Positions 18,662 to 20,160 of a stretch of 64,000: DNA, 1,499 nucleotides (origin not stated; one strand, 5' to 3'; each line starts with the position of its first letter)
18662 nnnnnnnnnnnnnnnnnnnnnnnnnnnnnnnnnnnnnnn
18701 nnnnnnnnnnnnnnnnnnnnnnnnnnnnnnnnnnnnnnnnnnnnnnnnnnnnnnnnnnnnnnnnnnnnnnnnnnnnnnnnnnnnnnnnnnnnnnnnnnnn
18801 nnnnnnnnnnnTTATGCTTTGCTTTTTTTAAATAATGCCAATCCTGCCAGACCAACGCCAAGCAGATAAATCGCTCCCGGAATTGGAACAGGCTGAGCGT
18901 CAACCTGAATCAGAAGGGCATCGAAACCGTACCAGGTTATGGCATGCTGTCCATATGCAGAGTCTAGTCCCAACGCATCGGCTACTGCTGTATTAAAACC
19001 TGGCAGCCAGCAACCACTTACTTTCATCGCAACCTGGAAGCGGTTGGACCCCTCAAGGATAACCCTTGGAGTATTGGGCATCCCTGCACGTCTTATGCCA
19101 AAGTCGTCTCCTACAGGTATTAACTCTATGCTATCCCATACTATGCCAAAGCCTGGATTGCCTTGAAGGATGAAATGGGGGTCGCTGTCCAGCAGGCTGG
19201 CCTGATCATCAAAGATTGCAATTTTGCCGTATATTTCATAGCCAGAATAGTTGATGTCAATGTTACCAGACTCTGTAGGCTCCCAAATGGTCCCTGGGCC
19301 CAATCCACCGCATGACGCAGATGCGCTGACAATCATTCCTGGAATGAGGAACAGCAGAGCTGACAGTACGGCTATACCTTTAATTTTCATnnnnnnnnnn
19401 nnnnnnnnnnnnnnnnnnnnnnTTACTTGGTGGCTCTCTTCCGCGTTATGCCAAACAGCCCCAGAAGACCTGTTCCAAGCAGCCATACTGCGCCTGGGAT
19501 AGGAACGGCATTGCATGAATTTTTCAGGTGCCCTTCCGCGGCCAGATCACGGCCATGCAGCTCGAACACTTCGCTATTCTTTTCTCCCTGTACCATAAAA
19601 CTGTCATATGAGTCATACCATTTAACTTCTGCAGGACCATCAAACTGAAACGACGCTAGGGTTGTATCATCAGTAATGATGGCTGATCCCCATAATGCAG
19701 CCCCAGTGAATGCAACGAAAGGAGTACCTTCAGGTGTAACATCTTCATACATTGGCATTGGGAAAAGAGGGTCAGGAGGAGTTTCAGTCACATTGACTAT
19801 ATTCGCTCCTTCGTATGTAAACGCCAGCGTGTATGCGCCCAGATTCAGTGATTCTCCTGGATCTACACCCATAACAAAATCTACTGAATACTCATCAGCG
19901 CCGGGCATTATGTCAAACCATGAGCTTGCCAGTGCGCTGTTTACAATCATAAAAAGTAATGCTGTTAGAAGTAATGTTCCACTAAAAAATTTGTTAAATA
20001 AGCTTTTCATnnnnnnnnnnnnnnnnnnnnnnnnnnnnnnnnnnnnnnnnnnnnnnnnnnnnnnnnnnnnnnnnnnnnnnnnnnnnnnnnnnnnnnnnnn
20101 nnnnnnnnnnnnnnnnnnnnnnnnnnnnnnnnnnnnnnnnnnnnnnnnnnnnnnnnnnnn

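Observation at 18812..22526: Possible cohesin-dockerin-style extracellular assembly tied to exosortase anchoring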

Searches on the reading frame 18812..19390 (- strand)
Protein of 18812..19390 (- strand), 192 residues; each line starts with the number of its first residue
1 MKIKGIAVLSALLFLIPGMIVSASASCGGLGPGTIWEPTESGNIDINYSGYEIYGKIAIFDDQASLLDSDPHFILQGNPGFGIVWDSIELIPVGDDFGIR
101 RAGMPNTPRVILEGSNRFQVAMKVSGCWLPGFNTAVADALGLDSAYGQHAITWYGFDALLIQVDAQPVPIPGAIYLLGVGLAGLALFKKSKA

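Call 3: search_protein_families(library=pfam, proteins=[window:18812-19390:-], max_evalue=1)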
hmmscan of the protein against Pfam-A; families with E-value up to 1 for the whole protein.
window:18812-19390:- (192 aa): 0 families

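Call 4: search_protein_families(library=ncbifam, proteins=[window:18812-19390:-], max_evalue=1)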
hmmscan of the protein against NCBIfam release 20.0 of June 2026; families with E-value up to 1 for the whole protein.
window:18812-19390:- (192 aa): 5 families
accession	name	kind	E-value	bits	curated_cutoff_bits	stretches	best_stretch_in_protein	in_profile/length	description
NF038125.1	PEP_CTERM_THxN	subfamily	0.00014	21.5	85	1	161-191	215-246/246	THxN family PEP-CTERM protein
NF033554.9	floc_PepA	equivalog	0.0011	18.9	80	1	166-191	235-260/261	flocculation-associated PEP-CTERM protein PepA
NF041538.1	PEP_EDSA_1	subfamily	0.0011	18.7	100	1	163-188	280-304/307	EDSAP-1 family PEP-CTERM protein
TIGR03370.1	VPLPA-CTERM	domain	0.0092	16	25.35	1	168-187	1-20/25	VPLPA-CTERM sorting domain-containing protein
NF041927.1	Xrt_dep_XDP1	equivalog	0.038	14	125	1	162-190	213-241/242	exosortase-dependent surface protein XDP1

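Call 52: search_protein_representatives(protein=window:18812-19390:-)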
Query: 192 residues. Proteins with E-value up to 0.001 (for the whole library): 30; up to 1e-10: 14; up to 1e-30: 1. The best 30 are listed.
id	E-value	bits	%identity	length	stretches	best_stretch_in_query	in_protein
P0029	5.5e-115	398.2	93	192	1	1-192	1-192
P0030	2.7e-28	115.2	45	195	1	7-191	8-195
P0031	2.7e-27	111.9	44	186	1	6-191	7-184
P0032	8.2e-26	107.1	44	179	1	9-191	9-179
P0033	2.4e-24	102.3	44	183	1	14-187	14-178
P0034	2.0e-22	96.0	45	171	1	25-189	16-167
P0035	6.8e-19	84.5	44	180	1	32-188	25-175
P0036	1.6e-17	80.0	39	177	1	15-189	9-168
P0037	4.3e-15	72.0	43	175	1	32-185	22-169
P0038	3.0e-13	66.0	42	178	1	25-191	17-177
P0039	2.3e-12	63.2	39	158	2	113-191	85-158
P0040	2.4e-12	63.1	42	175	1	6-189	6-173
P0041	1.3e-11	60.7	39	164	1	18-190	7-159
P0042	5.0e-11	58.8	42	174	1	29-189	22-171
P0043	1.7e-09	53.8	42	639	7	6-36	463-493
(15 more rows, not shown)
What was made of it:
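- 18812..19390 (-): Gene D: 192-aa member of a small family of PEP-CTERM-type proteins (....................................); tail at 18815-18895. Exhaustive phmmer finds 30 representatives of 158-220 aa plus two longer ones (call 52).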

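Call 76: search_solved_structures(query=A6, max_evalue=10)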
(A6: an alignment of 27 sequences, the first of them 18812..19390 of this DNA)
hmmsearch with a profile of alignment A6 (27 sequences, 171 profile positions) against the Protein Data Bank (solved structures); distinct sequences matched with E-value up to 10: 2.
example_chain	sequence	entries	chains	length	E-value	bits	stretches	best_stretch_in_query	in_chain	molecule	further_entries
9i2j_A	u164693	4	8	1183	0.71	12.7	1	25-78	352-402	dextransucrase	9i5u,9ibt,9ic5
7pu4_A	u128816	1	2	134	1.5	11.6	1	47-92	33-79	Ribose ABC transporter, periplasmic ribose-binding protein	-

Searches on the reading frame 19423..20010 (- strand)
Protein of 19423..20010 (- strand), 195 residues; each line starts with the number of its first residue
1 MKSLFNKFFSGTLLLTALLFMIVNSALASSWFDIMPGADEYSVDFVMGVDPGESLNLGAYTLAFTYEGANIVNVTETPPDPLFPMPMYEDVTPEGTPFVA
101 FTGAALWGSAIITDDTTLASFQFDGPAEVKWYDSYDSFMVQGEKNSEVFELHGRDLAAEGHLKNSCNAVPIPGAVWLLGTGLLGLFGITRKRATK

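Call 3: search_protein_families(library=pfam, proteins=[window:19423-20010:-], max_evalue=1)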
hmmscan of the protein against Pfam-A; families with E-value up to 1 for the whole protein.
window:19423-20010:- (195 aa): 0 families

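Call 4: search_protein_families(library=ncbifam, proteins=[window:19423-20010:-], max_evalue=1)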
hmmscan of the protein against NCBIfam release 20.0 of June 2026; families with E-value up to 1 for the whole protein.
window:19423-20010:- (195 aa): 5 families
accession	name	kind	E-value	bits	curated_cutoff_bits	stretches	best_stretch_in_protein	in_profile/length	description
NF033554.9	floc_PepA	equivalog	9.9e-08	32.1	80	1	95-192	164-260/261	flocculation-associated PEP-CTERM protein PepA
NF041538.1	PEP_EDSA_1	subfamily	0.00049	19.8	100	1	167-192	281-307/307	EDSAP-1 family PEP-CTERM protein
NF038125.1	PEP_CTERM_THxN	subfamily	0.0011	18.6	85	1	164-192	219-246/246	THxN family PEP-CTERM protein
TIGR03370.1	VPLPA-CTERM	domain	0.0046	16.9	25.35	1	169-191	1-23/25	VPLPA-CTERM sorting domain-containing protein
NF041927.1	Xrt_dep_XDP1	equivalog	0.012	15.6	125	1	164-192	214-242/242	exosortase-dependent surface protein XDP1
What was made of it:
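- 19423..20010 (-): Gene C: 195-aa protein 27 nt downstream of B. Signal peptide, orphan all-beta ectodomain (19510-19926), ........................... tail (19426-19509). NCBIfam floc_PepA 32 bits and VPLPA-CTERM 16.9 bits, both below cut-off (call 4).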

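Call 13: find_homologous_proteins(query=window:19423-20010:-)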
Query window:19423-20010:- (195 aa): 8 proteins with E <= 0.001 among 799 candidates.
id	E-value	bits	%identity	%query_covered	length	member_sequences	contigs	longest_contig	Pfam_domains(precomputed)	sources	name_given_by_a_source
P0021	8.1e-121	419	96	100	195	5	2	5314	-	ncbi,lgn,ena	-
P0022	2.4e-91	323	76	100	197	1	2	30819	-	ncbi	-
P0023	5.5e-66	240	63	100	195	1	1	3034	-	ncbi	-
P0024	1.7e-6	46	28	62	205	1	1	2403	-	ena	-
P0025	5.2e-5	41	28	45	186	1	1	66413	-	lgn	-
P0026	1.9e-4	39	27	98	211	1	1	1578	-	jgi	jgi:hypothetical protein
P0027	2.4e-4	39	32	30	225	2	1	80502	-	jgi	jgi:hypothetical protein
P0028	9.3e-4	37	63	12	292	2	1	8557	-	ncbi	-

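Call 14: find_encoding_contigs(protein=P0022, flank=10000, max_places=3)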
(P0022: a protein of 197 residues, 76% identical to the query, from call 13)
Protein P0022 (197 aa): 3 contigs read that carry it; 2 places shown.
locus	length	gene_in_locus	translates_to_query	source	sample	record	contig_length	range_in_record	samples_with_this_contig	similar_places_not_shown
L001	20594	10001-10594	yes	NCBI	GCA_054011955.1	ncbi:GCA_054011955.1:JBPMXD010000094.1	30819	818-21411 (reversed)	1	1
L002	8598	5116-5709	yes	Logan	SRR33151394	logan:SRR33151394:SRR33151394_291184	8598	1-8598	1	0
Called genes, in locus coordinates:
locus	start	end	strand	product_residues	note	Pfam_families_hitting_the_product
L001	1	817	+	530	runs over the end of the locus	PF11845:Tll0287-like, PF00672:HAMP (weak), PF00512:HisKA, PF02518:HATPase_c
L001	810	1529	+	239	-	PF00072:Response_reg, PF00486:Trans_reg_C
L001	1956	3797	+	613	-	PF13522:GATase_6, PF13537:GATase_7, PF01380:SIS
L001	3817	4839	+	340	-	PF00106:adh_short (weak), PF01073:3Beta_HSD, PF01370:Epimerase, PF02719:Polysacc_synt_2, PF04321:RmlD_sub_bind, PF07993:NAD_binding_4 (faint), PF16363:GDP_Man_Dehyd, PF13460:NAD_binding_10 (weak)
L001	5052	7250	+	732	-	PF00580:UvrD-helicase, PF13245:AAA_19, PF13604:AAA_30 (faint), PF01443:Viral_helicase1 (faint), PF13361:UvrD_C, PF13538:UvrD_C_2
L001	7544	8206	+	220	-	PF07603:Lcl_C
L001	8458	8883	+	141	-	-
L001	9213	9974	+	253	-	PF00404:Dockerin_1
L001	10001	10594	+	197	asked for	-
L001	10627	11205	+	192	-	-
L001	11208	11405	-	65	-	-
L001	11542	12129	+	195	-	PF02563:Poly_export, PF10531:SLBB, PF22461:SLBB_2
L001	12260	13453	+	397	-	PF10082:BBP2_2 (faint)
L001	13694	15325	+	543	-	PF02706:Wzz (weak), PF13807:GNVR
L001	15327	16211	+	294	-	PF01656:CbiA (weak), PF13614:AAA_31 (weak)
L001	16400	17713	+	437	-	PF13191:AAA_16, PF13401:AAA_22, PF13173:AAA_14 (faint)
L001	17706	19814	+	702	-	-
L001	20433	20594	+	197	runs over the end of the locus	PF02357:NusG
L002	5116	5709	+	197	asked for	-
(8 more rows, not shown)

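Call 30: search_protein_families(library=pfam, proteins=[L001:10001-10594:+, P0024, P0026], max_evalue=5)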
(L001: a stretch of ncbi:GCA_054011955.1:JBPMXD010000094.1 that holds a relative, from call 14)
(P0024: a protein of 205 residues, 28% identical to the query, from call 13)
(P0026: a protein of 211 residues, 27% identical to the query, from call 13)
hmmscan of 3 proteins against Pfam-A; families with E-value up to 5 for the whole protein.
L001:10001-10594:+ (197 aa): 1 family
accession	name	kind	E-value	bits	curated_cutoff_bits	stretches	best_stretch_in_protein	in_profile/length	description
PF09269.16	DUF1967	-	0.28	11.7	27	1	47-64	53-70/70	Domain of unknown function (DUF1967)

P0024 (205 aa): 2 families
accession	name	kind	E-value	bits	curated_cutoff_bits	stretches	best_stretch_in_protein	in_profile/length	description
PF18205.6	VPDSG-CTERM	-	0.038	14.2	25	1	187-202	10-25/26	VPDSG-CTERM motif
PF07589.16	PEP-CTERM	-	0.044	14.3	20.7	1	181-202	3-24/24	PEP-CTERM motif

P0026 (211 aa): 5 families
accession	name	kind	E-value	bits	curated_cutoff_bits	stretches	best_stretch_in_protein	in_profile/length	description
PF00963.24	Cohesin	-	0.022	15.4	24.1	1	53-105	6-55/139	Cohesin domain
PF07589.16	PEP-CTERM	-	0.026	15.1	20.7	1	189-208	5-24/24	PEP-CTERM motif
PF18205.6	VPDSG-CTERM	-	0.026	14.8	25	1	193-209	10-26/26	VPDSG-CTERM motif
PF13576.12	Pentapeptide_3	-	0.03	15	27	1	106-134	19-45/48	Pentapeptide repeats (9 copies)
PF09394.16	Inhibitor_I42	-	0.17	12.6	27.2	1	116-164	28-76/91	Chagasin family peptidase inhibitor I42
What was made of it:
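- One distant tail relative has a weak Pfam Cohesin hit (15.4 bits, call 30).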

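Call 48: predict_structure(alignment_id=A4)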
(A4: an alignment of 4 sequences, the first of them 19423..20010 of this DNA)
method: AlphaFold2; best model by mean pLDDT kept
length: 195 residues; sequences in the alignment: 4
mean_pLDDT: 39.9   pTM: 0.32
mean pLDDT of the five models: 39.9, 37.2, 33.9, 33.4, 30.9
residues with pLDDT >= 90: 0; 70-90: 1; 50-70: 27; < 50: 167
segments of 3 or more residues with pLDDT < 50: 24-86, 93-99, 101-195
pLDDT, mean of each block of 10 residues (from residue 1): 60 63 44 33 36 35 42 44 46 49 38 38 40 33 30 36 30 33 33 30
secondary structure, 60 per line:
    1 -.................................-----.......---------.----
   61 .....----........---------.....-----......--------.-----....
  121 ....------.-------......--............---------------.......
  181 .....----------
elements in order: H2-34 E40-46 E61-65 E70-77 E87-91 E97-102 E117-124 E139-144 E147-152 H153-158 H174-185
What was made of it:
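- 19423..20010 (-): Fold undetermined (call 48).
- Checked: AlphaFold failed (pLDDT 39.9, call 48).
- C's ectodomain has the right size (about 138 aa) and is predicted all-beta, though in a low-confidence model (call 48).
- Tried and rejected: AlphaFold of C with its only 3 homologues failed (pLDDT 39.9, call 48), so no fold search was run on it.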

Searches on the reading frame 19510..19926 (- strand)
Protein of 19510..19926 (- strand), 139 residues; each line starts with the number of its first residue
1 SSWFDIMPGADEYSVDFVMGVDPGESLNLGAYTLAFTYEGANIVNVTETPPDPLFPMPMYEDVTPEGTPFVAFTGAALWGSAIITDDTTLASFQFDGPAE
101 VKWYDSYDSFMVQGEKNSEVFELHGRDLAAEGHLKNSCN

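Call 38: find_homologous_proteins(query=A3, max_evalue=1)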
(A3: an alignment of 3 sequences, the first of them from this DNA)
Query A3 (3 sequences) (139 aa, profile of the alignment): 3 proteins with E <= 1 among 315 candidates.
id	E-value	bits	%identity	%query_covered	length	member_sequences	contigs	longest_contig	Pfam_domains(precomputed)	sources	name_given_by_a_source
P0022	2.4e-79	282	68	100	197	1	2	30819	-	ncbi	-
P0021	1.0e-76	273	97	100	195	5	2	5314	-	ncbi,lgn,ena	-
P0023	1.8e-74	266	56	100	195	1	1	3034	-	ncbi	-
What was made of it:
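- Tried and rejected: A second homologue search with a profile of C's ectodomain found nothing new (call 38).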

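Call 50: search_solved_structures(query=A3, max_evalue=10)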
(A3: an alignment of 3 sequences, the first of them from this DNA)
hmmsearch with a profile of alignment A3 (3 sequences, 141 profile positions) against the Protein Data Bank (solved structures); distinct sequences matched with E-value up to 10: 2.
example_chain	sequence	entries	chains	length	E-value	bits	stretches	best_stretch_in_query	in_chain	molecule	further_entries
9wp6_A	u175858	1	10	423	0.51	13.4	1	5-45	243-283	Glutamine synthetase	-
1fbi_L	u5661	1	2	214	1.2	12.2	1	31-76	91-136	IGG1 F9.13.7 FAB (LIGHT CHAIN)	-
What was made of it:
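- Checked: There is no PDB sequence hit (call 50).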
